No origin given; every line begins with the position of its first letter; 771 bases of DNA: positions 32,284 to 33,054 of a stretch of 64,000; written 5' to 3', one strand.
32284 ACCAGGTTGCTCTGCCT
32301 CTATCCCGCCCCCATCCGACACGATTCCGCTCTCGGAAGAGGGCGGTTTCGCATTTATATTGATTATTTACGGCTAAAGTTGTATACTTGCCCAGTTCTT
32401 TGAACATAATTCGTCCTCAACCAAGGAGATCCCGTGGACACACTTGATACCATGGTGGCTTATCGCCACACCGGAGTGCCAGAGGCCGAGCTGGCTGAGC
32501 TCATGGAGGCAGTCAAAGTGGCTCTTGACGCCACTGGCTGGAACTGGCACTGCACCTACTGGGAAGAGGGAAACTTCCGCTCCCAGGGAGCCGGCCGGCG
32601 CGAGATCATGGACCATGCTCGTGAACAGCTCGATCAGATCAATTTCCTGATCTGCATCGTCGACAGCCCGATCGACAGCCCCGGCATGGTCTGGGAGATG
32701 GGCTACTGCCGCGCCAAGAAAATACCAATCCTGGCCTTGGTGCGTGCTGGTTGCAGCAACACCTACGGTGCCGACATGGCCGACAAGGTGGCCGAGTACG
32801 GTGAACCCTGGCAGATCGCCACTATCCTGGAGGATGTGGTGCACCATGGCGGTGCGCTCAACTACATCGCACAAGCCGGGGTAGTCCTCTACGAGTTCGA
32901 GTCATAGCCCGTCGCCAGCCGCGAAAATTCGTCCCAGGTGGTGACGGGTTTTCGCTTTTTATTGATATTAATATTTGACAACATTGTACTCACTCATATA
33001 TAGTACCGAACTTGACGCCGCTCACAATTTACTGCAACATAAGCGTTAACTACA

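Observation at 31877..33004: High-GC two-gene insert between dprA and topA, built as tandem repeat-promoter-gene-terminator cassettes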

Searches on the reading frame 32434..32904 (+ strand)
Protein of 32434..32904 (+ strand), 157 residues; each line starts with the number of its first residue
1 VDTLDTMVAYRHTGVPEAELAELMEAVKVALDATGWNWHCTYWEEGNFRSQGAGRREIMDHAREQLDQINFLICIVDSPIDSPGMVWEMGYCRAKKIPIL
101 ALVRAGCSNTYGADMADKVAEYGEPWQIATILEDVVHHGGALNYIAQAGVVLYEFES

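Call 7: search_protein_families(library=pfam, proteins=[window:32434-32904:+], max_evalue=1)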
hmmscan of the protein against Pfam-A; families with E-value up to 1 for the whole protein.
window:32434-32904:+ (157 aa): 1 family
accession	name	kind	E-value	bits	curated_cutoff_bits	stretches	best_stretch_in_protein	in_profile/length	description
PF05014.21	Nuc_deoxyrib_tr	-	9.6e-06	26.2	28.8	1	23-104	16-98/117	Nucleoside 2-deoxyribosyltransferase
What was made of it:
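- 32434..32907 (+): 157-aa NDT/DNPH1-superfamily protein. It starts at GTG, with RBS AAGGAG at 32423-32428. PF05014 at 26.2 bits (cut-off 28.8), E 9.6e-6 (call 7).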

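Call 11: search_protein_families(library=ncbifam, proteins=[window:32434-32904:+], max_evalue=1)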
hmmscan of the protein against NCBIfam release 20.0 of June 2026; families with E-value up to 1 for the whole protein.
window:32434-32904:+ (157 aa): 0 families

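Call 12: search_protein_families(library=padloc, proteins=[window:32434-32904:+], max_evalue=1)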
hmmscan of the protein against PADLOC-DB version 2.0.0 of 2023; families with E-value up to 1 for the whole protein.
window:32434-32904:+ (157 aa): 0 families

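Call 13: search_protein_families(library=phrogs, proteins=[window:32434-32904:+], max_evalue=1)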
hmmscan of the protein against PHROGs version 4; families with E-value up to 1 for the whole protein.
window:32434-32904:+ (157 aa): 2 families
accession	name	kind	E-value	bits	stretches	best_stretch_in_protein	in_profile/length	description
phrog_7995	-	DNA, RNA and nucleotide metabolism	0.047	14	1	66-104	94-132/336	nucleoside deoxyribosyltransferase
phrog_1969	-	unknown function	0.47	11.8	0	55-88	15-49/116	-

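Call 14: find_homologous_proteins(query=window:32434-32904:+)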
Query window:32434-32904:+ (157 aa): 3 proteins with E <= 0.001 among 48 candidates.
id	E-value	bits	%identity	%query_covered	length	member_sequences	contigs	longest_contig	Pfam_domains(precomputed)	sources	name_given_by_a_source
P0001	6.7e-104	362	100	100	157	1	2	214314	PF05014.22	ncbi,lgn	-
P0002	9.9e-59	216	65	94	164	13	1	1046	PF05014.22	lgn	-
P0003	1.2e-56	209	73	79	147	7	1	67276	-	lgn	-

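Call 16: find_encoding_contigs(protein=P0003, flank=10000)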
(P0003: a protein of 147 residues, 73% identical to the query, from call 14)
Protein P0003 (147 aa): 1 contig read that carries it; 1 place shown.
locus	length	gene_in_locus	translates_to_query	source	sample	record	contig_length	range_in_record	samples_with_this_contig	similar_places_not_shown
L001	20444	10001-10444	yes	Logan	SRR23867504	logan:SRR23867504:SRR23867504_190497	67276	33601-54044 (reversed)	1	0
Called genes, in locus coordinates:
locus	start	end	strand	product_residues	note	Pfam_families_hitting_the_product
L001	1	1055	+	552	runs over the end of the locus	PF00989:PAS, PF00512:HisKA, PF02518:HATPase_c, PF13581:HATPase_c_2 (weak)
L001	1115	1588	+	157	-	PF00072:Response_reg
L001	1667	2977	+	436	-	PF01336:tRNA_anti-codon, PF00152:tRNA-synt_2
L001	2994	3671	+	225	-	PF02616:SMC_ScpA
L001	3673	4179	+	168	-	PF04079:SMC_ScpB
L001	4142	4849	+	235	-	PF22421:SYY_C-terminal (weak), PF01479:S4, PF00849:PseudoU_synth_2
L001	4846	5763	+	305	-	PF00768:Peptidase_S11, PF13354:Beta-lactamase2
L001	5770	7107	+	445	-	PF00071:Ras (faint), PF00350:Dynamin_N (faint), PF01926:MMR_HSR1, PF02421:FeoB_N, PF00009:GTP_EFTU, PF01926:MMR_HSR1, PF02421:FeoB_N, PF14714:KH_dom-like, +6 more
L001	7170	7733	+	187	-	PF01195:Pept_tRNA_hydro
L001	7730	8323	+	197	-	-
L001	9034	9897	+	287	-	PF02481:DNA_processg_A, PF17782:WHD_DprA (weak)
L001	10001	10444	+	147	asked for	-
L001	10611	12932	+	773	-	PF01751:Toprim, PF01131:Topoisom_bac, PF13368:Toprim_C_rpt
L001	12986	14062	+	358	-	PF04545:Sigma70_r4, PF05066:HARE-HTH (weak)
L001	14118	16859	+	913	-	PF26449:DUF8128, PF01935:DUF87 (weak), PF10412:TrwB_AAD_bind (weak)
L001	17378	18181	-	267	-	PF08478:POTRA_1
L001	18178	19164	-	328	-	PF03033:Glyco_transf_28, PF04101:Glyco_tran_28_C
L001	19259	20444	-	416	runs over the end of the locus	PF01098:FTSW_RODA_SPOVE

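Call 17: find_encoding_contigs(protein=P0001, flank=10000)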
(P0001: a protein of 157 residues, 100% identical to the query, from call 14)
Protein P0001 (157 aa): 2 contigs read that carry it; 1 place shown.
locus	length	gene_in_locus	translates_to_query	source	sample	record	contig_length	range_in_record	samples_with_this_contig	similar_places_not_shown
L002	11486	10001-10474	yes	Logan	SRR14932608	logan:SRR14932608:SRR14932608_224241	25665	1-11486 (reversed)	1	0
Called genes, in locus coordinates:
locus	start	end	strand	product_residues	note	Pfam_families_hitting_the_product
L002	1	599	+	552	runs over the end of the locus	PF00989:PAS, PF00512:HisKA, PF02518:HATPase_c, PF13581:HATPase_c_2 (weak)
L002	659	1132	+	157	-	PF00072:Response_reg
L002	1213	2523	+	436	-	PF01336:tRNA_anti-codon, PF00152:tRNA-synt_2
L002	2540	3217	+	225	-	PF02616:SMC_ScpA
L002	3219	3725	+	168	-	PF04079:SMC_ScpB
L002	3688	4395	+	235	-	PF22421:SYY_C-terminal (faint), PF01479:S4, PF00849:PseudoU_synth_2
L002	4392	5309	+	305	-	PF00768:Peptidase_S11, PF13354:Beta-lactamase2 (weak)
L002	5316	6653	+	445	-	PF00025:Arf (faint), PF01926:MMR_HSR1, PF02421:FeoB_N, PF03193:RsgA_GTPase (weak), PF00009:GTP_EFTU, PF01926:MMR_HSR1, PF02421:FeoB_N, PF14714:KH_dom-like, +7 more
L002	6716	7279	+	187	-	PF01195:Pept_tRNA_hydro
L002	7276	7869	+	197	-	-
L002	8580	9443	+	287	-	PF02481:DNA_processg_A, PF17782:WHD_DprA (faint)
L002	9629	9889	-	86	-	-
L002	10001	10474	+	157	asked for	PF05014:Nuc_deoxyrib_tr (weak)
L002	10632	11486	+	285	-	?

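Call 18: find_encoding_contigs(protein=P0002, flank=5000)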
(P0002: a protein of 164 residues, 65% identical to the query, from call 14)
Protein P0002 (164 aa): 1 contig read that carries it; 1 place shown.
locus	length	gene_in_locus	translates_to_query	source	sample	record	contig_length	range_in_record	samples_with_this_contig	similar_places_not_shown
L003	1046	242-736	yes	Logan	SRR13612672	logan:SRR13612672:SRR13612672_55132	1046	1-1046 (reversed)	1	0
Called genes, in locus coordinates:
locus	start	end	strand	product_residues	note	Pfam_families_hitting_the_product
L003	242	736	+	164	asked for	PF05014:Nuc_deoxyrib_tr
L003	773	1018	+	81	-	-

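Call 34: find_homologous_proteins(query=A1, max_evalue=0.01)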
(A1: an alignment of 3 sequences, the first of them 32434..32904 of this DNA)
Query A1 (3 sequences) (157 aa, profile of the alignment): 3 proteins with E <= 0.01 among 855 candidates.
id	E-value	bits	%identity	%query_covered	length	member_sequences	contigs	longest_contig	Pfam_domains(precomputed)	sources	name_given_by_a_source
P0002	1.6e-92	325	65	94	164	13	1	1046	PF05014.22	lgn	-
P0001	3.8e-90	318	100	100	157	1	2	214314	PF05014.22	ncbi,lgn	-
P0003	7.7e-90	317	73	79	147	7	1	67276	-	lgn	-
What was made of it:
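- Tried and rejected: A second word-based search with the NDT alignment added no new relatives (call 34).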

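Call 37: find_related_loci(query=A1, collection=viral_contigs, flank=6000)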
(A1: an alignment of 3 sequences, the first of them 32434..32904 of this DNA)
Query A1 (157 aa) in viral_contigs; peptide patterns used: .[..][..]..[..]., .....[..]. (x = any residue, [..] = any of these).
73 stretches matched a pattern, but none encodes a relative of the query by tblastn (E <= 1e-3).

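Call 46: predict_structure(alignment_id=A1)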
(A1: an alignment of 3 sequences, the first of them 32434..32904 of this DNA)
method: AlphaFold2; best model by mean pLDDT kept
length: 157 residues; sequences in the alignment: 3
mean_pLDDT: 73.7   pTM: 0.74
mean pLDDT of the five models: 73.7, 70.6, 70.4, 61.9, 59.0
residues with pLDDT >= 90: 0; 70-90: 116; 50-70: 29; < 50: 12
segments of 3 or more residues with pLDDT < 50: 147-157
pLDDT, mean of each block of 10 residues (from residue 1): 72 72 81 81 76 84 86 78 79 86 75 73 79 65 51 30
secondary structure, 60 per line:
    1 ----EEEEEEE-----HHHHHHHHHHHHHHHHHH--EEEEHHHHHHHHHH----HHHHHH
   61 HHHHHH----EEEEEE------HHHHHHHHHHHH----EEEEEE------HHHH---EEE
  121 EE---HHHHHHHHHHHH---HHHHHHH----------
elements in order: E5-11 H17-34 E37-40 H41-50 H55-66 E71-76 H83-94 E99-104 H111-114 E118-122 H126-137 H141-147
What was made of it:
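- On PF05014 Nuc_deoxyrib_tr / NDT-DNPH1 superfamily: The AF2 model has pLDDT 73.7 and pTM 0.74, with five strands (call 46).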

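Call 60: fold_search(model_id=the predicted structure, library=pdb)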
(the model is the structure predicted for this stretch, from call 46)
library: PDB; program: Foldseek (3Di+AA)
matches with E <= 10: 1445; with E <= 0.001: 24
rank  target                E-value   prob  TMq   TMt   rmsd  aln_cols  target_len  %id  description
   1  7m5h_B                6.1e-05  1.00  0.46  0.45  10.2       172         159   16  Crystal structure of conserved protein from Enterococcus faecalis V583 (released 2021-04-07)
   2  8rpt_A                8.3e-05  1.00  0.62  0.72   3.8       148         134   20  Crystal structure of human DNPH1 mutant- D80A (released 2024-11-20)
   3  9ia6_A                9.3e-05  1.00  0.64  0.77   3.8       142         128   19  Crystal structure of DNPH1 bound by compound 3. (released 2025-11-12)
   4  7m5h_A                1.1e-04  1.00  0.55  0.55   4.6       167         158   14  Crystal structure of conserved protein from Enterococcus faecalis V583 (released 2021-04-07)
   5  2v4u                  1.5e-04  1.00  0.38  0.24   6.5       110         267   14  Human CTP synthetase 2 - glutaminase domain in complex with 5-OXO-L- NORLEUCINE (released 2008-10-07)
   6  9i9q_A                2.0e-04  1.00  0.66  0.77   3.3       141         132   19  Crystal structure of DNPH1 bound by compound 2. (released 2025-11-12)
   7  1mvo                  2.4e-04  1.00  0.45  0.55   5.5       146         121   10  Crystal structure of the PhoP receiver domain from Bacillus subtilis (released 2002-10-16)
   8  8rpt_B                2.5e-04  1.00  0.72  0.78   2.5       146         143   20  Crystal structure of human DNPH1 mutant- D80A (released 2024-11-20)
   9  9i6e_B                2.7e-04  1.00  0.59  0.68   4.5       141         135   23  Crystal structure of DNPH1 bound by compound 5. (released 2025-11-12)
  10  9emx_C                4.9e-04  1.00  0.59  0.61   5.3       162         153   10  Nucleoside 2'deoxyribosyltransferase from Chroococcidiopsis thermalis PCC 7203 Double Mutant Y7F A9S bound to Cordycep (released 2025-05-07)
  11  8pqt_B                4.9e-04  1.00  0.55  0.59   5.7       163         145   13  Nucleoside 2'deoxyribosyltransferase from Chroococcidiopsis thermalis PCC 7203 WT bound to Bis-Tris (released 2024-02-21)
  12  9ia6_B                5.2e-04  1.00  0.66  0.77   3.0       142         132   19  Crystal structure of DNPH1 bound by compound 3. (released 2025-11-12)
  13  9s0o_B                5.2e-04  1.00  0.60  0.75   2.9       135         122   20  Crystal structure of DNPH1 bound by compound 6 (released 2025-12-24)
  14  9i57_A                5.6e-04  1.00  0.67  0.73   3.1       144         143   19  Crystal structure of DNPH1 bound by compound 39. (released 2025-11-12)
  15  7o62_D                5.9e-04  1.00  0.54  0.65   4.6       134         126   13  Crystal structure of a 2`-deoxyribosyltransferase from the psychrophilic bacterium Desulfotalea psychrophila. (released 2021-10-20)
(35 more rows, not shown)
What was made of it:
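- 32434..32907 (+): The AF2 model (pLDDT 73.7) matches human DNPH1 at TM 0.72/0.78 and several NDTs (call 60).
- On PF05014 Nuc_deoxyrib_tr / NDT-DNPH1 superfamily: Foldseek against the PDB gives DNPH1 at TM 0.72/0.78 and rmsd 2.5, plus NDTs from four organisms (call 60).
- Closest known: DNPH1 / Rcl. Same: The best solved-structure match is human DNPH1 at TM 0.72/0.78 (call 60).
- Closest known: Nucleoside 2-deoxyribosyltransferases. Same: Structural matches have TM 0.55-0.65 (call 60).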

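Call 61: search_solved_structures(query=A1, max_evalue=10, show_alignments=4)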
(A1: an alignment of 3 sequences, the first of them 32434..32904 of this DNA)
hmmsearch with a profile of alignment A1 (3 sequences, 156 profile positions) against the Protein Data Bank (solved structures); distinct sequences matched with E-value up to 10: 3.
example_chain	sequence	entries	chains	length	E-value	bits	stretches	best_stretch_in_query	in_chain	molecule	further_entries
7m5h_A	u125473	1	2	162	0.22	14.5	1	64-118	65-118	Nucleoside 2-deoxyribosyltransferase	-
8z6d_A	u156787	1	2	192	1.2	12.1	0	18-49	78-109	TetR/AcrR family transcriptional regulator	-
9fzd_B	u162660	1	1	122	1.6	11.7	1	74-147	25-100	Nanobody 39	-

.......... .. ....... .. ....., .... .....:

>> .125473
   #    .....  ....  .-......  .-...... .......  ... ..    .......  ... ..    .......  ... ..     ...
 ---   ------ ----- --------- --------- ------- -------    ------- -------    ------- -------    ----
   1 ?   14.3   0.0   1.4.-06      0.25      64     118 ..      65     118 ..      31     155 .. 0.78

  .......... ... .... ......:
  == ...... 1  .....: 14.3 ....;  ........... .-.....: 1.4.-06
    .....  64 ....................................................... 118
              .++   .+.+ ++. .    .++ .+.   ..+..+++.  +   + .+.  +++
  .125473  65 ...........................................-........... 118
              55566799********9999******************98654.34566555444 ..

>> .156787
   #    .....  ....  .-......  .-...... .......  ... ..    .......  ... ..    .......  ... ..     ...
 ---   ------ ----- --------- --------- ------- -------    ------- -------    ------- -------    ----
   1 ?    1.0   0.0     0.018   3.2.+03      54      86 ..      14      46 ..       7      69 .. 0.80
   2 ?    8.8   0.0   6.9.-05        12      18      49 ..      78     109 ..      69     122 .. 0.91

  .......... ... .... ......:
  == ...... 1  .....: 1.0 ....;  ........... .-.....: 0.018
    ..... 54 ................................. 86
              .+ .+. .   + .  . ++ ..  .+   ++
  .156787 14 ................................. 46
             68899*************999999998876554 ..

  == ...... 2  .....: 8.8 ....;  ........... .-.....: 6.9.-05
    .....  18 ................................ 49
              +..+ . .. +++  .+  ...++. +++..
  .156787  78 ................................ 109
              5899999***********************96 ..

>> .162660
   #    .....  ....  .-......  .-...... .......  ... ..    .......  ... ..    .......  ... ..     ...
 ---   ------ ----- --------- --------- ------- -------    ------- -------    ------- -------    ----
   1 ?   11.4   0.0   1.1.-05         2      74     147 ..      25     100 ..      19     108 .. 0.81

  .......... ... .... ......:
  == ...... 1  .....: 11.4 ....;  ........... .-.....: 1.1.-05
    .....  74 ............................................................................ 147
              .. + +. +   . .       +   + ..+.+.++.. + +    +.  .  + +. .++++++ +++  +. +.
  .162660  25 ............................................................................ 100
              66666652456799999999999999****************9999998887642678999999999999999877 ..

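Call 63: search_dna_similar(query=window:32434-32904:+, collection=phages, mode=protein, max_evalue=1, max_rows=15)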
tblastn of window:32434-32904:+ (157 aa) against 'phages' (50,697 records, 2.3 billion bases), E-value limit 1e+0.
No match.

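Call 65: search_dna_similar(query=window:32434-32904:+, collection=plasmids, mode=protein, max_evalue=1, max_rows=10)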
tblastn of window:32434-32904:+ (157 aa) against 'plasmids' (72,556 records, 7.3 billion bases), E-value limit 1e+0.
No match.

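Call 67: find_encoding_contigs(protein=P0036, flank=8000, max_places=3)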
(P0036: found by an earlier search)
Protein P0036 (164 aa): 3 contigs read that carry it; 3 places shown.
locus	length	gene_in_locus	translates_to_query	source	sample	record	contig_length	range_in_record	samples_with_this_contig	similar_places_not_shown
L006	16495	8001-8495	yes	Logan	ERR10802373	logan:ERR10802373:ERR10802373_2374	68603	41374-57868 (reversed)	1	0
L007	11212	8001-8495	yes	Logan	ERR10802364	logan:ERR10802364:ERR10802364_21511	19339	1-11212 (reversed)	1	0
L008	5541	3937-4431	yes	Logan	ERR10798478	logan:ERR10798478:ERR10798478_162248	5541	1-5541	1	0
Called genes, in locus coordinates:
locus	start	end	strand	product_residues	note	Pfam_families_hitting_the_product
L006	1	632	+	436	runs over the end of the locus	PF01336:tRNA_anti-codon, PF00152:tRNA-synt_2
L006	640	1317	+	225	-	PF02616:SMC_ScpA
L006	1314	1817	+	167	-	PF04079:SMC_ScpB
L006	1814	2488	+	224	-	PF01479:S4, PF00849:PseudoU_synth_2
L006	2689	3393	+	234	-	PF00768:Peptidase_S11, PF13354:Beta-lactamase2 (weak)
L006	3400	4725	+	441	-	PF01926:MMR_HSR1, PF02421:FeoB_N, PF09439:SRPRB (weak), PF03193:RsgA_GTPase (weak), PF00009:GTP_EFTU, PF01926:MMR_HSR1, PF02421:FeoB_N, PF14714:KH_dom-like, +7 more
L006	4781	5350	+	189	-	PF01195:Pept_tRNA_hydro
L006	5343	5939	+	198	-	-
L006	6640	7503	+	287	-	PF02481:DNA_processg_A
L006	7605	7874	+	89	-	-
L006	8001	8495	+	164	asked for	PF05014:Nuc_deoxyrib_tr (weak)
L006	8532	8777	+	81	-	-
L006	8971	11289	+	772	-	PF01751:Toprim, PF01131:Topoisom_bac, PF13368:Toprim_C_rpt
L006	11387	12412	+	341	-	PF04545:Sigma70_r4, PF05066:HARE-HTH (weak)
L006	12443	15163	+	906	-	PF26449:DUF8128, PF01935:DUF87 (weak), PF10412:TrwB_AAD_bind (weak)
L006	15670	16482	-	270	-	PF08478:POTRA_1 (faint), PF03799:FtsQ_DivIB_C (weak)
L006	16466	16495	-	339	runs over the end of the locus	PF03033:Glyco_transf_28, PF04101:Glyco_tran_28_C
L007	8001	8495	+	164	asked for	PF05014:Nuc_deoxyrib_tr (weak)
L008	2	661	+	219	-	?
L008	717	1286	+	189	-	PF01195:Pept_tRNA_hydro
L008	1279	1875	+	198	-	-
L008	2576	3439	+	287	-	PF02481:DNA_processg_A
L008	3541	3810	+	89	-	-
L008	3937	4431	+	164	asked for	PF05014:Nuc_deoxyrib_tr (weak)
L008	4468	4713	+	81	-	-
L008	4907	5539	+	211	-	?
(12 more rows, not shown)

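Call 68: find_encoding_contigs(protein=P0035, flank=8000, max_places=4)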
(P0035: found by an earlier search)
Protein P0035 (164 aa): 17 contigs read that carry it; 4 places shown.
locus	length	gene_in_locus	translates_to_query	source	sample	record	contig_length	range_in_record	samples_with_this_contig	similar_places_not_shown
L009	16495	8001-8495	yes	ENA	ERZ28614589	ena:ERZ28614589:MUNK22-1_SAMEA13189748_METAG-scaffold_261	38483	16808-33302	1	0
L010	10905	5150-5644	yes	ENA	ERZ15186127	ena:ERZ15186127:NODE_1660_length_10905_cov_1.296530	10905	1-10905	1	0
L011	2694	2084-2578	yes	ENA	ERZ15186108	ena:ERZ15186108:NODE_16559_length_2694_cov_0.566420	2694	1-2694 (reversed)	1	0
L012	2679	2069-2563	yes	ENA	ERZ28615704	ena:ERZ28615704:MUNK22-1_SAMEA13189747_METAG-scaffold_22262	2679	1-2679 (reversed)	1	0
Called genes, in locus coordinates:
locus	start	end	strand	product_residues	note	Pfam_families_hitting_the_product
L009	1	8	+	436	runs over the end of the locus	PF01336:tRNA_anti-codon, PF00152:tRNA-synt_2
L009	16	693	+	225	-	PF02616:SMC_ScpA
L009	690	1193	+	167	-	PF04079:SMC_ScpB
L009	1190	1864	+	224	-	PF01479:S4, PF00849:PseudoU_synth_2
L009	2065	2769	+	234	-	PF00768:Peptidase_S11, PF13354:Beta-lactamase2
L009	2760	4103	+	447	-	-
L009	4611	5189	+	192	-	PF01195:Pept_tRNA_hydro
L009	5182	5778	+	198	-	-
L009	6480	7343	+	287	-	PF02481:DNA_processg_A, PF17782:WHD_DprA (weak)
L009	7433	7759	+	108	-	-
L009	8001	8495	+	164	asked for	PF05014:Nuc_deoxyrib_tr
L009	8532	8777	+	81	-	-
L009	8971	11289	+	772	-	PF01751:Toprim, PF01131:Topoisom_bac, PF13368:Toprim_C_rpt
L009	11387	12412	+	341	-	PF04545:Sigma70_r4, PF05066:HARE-HTH (weak)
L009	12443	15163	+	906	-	PF26449:DUF8128, PF01935:DUF87 (weak), PF10412:TrwB_AAD_bind (weak)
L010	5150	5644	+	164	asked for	PF05014:Nuc_deoxyrib_tr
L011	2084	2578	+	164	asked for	PF05014:Nuc_deoxyrib_tr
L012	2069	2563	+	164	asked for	PF05014:Nuc_deoxyrib_tr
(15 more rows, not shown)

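Call 76: search_protein_families(library=pfam, proteins=[L006:7605-7871:+, L006:8532-8774:+, P0002, P0003], max_evalue=1)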
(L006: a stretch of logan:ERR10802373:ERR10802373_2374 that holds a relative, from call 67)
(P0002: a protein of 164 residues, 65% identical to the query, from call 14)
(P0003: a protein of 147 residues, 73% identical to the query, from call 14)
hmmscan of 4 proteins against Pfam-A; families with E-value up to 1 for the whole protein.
L006:7605-7871:+ (89 aa): 3 families
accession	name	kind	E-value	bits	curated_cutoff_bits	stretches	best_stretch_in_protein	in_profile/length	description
PF05227.19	CHASE3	-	0.00019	21.8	28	1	10-77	59-126/138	CHASE3 domain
PF25481.1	Nucleoprot-TPR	-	0.11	12.9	27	1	6-51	32-77/80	Nucleoprotein TPR-like domain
PF08649.15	DASH_Dad1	-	0.22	12.1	31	1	23-43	17-37/55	DASH complex subunit Dad1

L006:8532-8774:+ (81 aa): 1 family
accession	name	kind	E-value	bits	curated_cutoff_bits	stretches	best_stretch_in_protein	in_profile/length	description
PF22659.2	YycE-like_C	-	0.056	13.9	27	1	21-44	24-47/55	YycE-like C-terminal domain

P0002 (164 aa): 2 families
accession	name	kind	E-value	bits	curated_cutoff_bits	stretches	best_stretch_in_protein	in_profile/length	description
PF05014.21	Nuc_deoxyrib_tr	-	1e-07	32.5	28.8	1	21-105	14-99/117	Nucleoside 2-deoxyribosyltransferase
PF15891.11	Nuc_deoxyri_tr2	-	0.0052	17.5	30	1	50-101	49-100/105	Nucleoside 2-deoxyribosyltransferase like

P0003 (147 aa): 1 family
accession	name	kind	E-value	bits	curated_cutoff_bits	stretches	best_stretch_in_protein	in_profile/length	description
PF05014.21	Nuc_deoxyrib_tr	-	9.8e-05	22.9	28.8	1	47-105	41-99/117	Nucleoside 2-deoxyribosyltransferase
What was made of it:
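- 32434..32907 (+): Ortholog P0002 scores 32.5 bits, above the cut-off (call 76).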
